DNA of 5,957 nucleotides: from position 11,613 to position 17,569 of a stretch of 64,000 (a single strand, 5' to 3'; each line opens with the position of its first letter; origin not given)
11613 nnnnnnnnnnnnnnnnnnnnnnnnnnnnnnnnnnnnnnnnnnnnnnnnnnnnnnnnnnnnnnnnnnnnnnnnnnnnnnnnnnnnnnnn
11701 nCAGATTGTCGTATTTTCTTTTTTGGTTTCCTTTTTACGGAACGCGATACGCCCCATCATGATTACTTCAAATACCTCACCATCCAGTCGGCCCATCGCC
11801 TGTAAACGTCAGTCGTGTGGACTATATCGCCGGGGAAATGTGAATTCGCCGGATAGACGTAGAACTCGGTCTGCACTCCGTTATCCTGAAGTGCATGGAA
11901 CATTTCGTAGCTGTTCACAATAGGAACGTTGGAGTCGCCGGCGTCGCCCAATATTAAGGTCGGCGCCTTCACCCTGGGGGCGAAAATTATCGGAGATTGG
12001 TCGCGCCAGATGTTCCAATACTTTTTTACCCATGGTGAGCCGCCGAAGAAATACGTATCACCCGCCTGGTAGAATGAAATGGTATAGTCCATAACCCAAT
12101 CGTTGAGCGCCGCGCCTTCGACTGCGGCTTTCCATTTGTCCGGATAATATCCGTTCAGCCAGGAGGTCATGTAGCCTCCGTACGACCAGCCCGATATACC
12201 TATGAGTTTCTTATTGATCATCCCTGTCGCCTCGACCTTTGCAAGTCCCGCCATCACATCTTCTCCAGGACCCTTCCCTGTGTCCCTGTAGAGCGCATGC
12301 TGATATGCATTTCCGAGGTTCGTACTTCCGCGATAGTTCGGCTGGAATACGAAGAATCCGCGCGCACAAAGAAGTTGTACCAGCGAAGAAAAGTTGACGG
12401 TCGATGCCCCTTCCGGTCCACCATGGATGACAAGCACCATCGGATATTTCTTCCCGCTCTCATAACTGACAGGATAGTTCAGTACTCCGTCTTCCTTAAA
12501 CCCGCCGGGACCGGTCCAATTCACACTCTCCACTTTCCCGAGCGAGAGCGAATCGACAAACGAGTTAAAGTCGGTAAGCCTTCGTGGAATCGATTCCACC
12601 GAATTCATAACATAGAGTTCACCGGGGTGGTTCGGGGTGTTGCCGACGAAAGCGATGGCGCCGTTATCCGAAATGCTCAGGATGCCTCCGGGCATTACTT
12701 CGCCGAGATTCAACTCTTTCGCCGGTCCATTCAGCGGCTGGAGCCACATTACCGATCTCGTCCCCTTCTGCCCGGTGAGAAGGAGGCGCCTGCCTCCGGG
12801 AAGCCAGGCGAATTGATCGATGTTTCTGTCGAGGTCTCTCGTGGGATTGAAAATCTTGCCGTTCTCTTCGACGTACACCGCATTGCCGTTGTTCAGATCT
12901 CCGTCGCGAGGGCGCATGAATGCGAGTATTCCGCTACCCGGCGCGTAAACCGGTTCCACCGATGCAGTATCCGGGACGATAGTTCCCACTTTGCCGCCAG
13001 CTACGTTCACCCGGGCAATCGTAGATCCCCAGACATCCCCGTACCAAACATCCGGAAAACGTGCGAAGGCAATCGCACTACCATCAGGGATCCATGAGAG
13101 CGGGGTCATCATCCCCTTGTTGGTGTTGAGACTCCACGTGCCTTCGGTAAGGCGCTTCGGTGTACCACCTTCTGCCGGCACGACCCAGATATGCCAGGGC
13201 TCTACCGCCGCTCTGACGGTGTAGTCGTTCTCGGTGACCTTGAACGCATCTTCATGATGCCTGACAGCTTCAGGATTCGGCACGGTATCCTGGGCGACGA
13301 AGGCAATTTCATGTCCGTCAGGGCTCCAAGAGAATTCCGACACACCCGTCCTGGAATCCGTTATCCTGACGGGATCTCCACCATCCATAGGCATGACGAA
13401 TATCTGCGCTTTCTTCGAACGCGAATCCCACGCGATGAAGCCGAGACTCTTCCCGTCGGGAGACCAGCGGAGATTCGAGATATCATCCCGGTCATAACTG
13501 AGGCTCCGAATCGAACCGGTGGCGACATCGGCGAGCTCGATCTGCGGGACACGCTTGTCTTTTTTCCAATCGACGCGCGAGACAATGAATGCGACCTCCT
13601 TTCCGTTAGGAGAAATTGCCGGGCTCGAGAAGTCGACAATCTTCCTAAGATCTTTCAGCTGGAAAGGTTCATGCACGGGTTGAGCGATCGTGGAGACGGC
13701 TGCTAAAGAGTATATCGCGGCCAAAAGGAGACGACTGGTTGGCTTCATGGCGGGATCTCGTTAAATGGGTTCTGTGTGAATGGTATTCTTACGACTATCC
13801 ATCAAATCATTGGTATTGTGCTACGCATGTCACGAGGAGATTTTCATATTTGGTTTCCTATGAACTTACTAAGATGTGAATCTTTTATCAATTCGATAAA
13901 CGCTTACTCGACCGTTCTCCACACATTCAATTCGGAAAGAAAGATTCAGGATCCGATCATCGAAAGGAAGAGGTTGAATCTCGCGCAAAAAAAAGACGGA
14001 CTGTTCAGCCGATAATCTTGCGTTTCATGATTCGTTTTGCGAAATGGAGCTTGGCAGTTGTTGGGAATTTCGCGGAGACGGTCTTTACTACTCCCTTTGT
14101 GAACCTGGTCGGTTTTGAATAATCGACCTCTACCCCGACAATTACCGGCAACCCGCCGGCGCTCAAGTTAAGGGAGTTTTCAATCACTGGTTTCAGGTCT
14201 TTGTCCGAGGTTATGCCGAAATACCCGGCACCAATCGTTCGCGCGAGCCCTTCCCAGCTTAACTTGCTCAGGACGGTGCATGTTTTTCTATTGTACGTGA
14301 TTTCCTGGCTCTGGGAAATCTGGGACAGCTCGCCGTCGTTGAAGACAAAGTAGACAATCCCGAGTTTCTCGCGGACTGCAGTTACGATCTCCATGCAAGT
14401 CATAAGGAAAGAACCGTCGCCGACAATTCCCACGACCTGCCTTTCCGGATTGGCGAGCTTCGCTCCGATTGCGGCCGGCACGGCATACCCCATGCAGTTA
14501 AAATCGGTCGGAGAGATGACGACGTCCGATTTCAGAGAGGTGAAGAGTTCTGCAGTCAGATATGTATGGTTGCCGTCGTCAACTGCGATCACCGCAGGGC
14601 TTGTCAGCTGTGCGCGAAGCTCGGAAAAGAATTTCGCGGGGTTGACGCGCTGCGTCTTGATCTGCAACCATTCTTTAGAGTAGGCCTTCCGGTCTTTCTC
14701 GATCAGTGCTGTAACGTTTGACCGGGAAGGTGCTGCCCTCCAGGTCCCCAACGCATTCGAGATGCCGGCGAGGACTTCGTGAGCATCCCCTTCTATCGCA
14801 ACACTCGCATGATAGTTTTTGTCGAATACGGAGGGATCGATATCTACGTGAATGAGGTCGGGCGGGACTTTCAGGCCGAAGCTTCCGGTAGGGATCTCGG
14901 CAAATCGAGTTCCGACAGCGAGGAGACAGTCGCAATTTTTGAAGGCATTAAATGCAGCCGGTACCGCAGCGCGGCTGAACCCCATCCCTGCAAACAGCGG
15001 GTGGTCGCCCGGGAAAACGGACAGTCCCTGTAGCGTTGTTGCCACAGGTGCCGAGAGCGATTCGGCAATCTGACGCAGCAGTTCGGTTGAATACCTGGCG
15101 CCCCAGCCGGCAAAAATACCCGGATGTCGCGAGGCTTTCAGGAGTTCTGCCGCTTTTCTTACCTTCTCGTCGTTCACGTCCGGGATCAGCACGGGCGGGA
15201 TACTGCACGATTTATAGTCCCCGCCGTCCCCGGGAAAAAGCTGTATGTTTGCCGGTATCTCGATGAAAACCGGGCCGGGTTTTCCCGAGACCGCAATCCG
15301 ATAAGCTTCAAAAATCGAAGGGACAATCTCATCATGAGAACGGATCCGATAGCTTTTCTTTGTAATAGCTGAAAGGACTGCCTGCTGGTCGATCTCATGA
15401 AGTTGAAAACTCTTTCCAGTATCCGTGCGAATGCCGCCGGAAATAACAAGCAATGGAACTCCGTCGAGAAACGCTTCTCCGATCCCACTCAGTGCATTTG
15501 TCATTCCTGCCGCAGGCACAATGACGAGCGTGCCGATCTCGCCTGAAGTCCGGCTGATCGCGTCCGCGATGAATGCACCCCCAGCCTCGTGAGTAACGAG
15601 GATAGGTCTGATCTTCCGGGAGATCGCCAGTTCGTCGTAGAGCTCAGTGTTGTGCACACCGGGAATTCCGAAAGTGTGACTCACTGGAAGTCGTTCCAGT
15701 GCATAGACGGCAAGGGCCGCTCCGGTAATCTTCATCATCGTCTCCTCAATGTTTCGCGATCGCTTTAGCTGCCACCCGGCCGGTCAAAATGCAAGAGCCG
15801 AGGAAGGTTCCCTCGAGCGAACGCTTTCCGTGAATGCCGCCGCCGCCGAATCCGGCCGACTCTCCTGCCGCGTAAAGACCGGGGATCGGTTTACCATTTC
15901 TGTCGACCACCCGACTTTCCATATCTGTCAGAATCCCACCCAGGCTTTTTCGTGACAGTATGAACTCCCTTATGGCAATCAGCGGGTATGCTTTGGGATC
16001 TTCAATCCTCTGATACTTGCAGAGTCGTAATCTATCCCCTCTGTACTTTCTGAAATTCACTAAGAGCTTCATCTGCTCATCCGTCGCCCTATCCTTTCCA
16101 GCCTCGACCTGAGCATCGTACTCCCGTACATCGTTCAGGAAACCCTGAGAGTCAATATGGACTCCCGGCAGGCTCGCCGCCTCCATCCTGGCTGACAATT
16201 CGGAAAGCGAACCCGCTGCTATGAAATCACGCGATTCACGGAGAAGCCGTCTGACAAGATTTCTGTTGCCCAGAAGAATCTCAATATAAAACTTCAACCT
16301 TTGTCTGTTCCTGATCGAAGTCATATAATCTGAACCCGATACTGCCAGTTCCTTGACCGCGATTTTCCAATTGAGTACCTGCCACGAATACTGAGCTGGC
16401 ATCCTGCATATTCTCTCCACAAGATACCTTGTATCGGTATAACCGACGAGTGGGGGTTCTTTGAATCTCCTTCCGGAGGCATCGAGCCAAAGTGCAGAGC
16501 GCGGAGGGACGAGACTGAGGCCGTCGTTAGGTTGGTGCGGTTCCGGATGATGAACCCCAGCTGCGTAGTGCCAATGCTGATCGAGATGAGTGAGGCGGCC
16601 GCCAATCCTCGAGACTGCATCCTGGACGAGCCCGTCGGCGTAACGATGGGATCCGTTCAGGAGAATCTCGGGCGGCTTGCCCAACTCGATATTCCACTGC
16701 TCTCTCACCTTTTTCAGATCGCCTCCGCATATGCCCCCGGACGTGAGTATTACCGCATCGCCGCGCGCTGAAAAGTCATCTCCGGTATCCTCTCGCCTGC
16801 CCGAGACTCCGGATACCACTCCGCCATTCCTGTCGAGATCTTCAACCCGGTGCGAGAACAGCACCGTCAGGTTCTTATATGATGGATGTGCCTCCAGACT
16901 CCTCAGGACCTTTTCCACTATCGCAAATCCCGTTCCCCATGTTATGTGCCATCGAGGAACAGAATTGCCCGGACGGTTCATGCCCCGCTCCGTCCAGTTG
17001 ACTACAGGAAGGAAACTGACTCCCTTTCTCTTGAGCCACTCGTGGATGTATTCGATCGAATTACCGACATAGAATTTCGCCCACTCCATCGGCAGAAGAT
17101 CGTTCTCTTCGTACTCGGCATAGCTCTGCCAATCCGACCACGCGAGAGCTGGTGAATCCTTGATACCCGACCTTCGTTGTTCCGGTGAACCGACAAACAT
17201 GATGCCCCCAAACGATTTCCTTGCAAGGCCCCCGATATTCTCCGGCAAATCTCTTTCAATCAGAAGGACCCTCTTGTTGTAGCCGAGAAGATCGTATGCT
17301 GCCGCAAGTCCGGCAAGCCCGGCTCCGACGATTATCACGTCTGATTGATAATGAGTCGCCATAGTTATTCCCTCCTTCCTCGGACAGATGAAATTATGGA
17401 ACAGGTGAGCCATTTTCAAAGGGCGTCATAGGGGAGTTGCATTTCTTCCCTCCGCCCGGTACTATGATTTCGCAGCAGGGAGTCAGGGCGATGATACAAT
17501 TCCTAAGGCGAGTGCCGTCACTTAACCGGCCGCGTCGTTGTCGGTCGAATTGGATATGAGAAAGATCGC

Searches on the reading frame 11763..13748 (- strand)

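Call 70: search_protein_families(library=pfam, proteins=[window:11763-13748:-], max_evalue=0.00001)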
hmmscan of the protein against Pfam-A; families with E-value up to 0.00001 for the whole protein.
window:11763-13748:- (661 aa): 4 families
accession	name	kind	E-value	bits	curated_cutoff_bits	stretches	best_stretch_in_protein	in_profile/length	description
PF00326.27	Peptidase_S9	-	4.2e-39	134.7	22.6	1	452-661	2-211/213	Prolyl oligopeptidase family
PF07676.18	PD40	-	4.2e-07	30.2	20.9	0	217-236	14-31/38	WD40-like Beta Propeller Repeat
PF00930.27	DPPIV_N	-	9.3e-07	28.3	22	0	69-154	24-121/354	Dipeptidyl peptidase IV (DPP IV) N-terminal region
PF00561.26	Abhydrolase_1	-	1e-06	29.1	25.8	0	436-543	1-98/245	alpha/beta hydrolase fold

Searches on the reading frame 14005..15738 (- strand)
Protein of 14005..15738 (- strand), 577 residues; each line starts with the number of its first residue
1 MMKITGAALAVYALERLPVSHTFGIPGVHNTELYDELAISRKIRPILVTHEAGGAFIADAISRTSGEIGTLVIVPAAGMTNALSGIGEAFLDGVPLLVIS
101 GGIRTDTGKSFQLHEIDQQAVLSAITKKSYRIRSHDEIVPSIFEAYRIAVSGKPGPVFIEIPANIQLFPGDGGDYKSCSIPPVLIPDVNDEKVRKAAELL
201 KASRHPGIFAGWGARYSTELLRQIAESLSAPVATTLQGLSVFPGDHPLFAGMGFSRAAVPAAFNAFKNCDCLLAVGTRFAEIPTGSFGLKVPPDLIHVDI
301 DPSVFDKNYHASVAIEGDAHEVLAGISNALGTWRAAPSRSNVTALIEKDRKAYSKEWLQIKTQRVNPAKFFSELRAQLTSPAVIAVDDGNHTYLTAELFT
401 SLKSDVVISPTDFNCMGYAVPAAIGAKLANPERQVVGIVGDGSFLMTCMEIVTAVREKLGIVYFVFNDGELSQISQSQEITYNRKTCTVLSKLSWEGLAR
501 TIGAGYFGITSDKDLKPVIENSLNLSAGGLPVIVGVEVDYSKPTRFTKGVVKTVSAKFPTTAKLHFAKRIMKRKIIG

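Call 70: search_protein_families(library=pfam, proteins=[window:14005-15738:-], max_evalue=0.00001)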
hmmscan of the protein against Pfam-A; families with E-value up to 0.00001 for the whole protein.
window:14005-15738:- (577 aa): 3 families
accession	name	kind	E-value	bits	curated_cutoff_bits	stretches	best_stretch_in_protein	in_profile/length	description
PF00205.28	TPP_enzyme_M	-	5.4e-34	117.3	30.4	1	193-324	1-135/137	Thiamine pyrophosphate enzyme, central domain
PF02775.26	TPP_enzyme_C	-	1.1e-32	113.4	21.9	1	389-527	3-142/151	Thiamine pyrophosphate enzyme, C-terminal TPP binding domain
PF02776.23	TPP_enzyme_N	-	3.1e-26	91.9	26.8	1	5-120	2-118/119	Thiamine pyrophosphate enzyme, N-terminal TPP binding domain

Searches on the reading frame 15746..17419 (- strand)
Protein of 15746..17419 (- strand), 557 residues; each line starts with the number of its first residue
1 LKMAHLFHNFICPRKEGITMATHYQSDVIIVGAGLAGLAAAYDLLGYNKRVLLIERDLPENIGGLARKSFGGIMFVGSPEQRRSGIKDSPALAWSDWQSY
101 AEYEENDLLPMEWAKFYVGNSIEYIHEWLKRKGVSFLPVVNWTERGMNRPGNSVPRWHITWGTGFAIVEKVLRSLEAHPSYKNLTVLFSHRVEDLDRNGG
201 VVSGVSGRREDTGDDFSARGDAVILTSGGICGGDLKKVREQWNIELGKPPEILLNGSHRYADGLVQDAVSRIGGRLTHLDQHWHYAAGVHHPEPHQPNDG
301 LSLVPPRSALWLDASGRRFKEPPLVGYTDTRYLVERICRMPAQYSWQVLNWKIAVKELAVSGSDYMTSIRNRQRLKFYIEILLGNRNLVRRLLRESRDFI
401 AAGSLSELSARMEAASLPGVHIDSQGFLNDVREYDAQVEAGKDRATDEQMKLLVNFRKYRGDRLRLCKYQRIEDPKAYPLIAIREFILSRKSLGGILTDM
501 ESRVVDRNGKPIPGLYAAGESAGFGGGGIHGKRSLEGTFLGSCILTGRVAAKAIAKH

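Call 70: search_protein_families(library=pfam, proteins=[window:15746-17419:-], max_evalue=0.00001)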
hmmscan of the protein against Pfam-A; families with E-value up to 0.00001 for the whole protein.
window:15746-17419:- (557 aa): 5 families
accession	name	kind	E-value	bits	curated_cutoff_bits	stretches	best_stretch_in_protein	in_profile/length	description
PF00890.30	FAD_binding_2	-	9.3e-49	167.2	20.4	1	27-540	1-414/414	FAD binding domain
PF01266.30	DAO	-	1.4e-11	45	27.9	1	27-234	1-208/353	FAD dependent oxidoreductase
PF13450.12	NAD_binding_8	-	3.6e-06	27.6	21.9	0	30-67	1-36/68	NAD(P)-binding Rossmann-like domain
PF12831.13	FAD_oxidored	-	4.3e-06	26.7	27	0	27-76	1-48/416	FAD dependent oxidoreductase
PF01946.23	Thi4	-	9.4e-06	25.5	26.2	0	20-75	12-64/235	Thi4 family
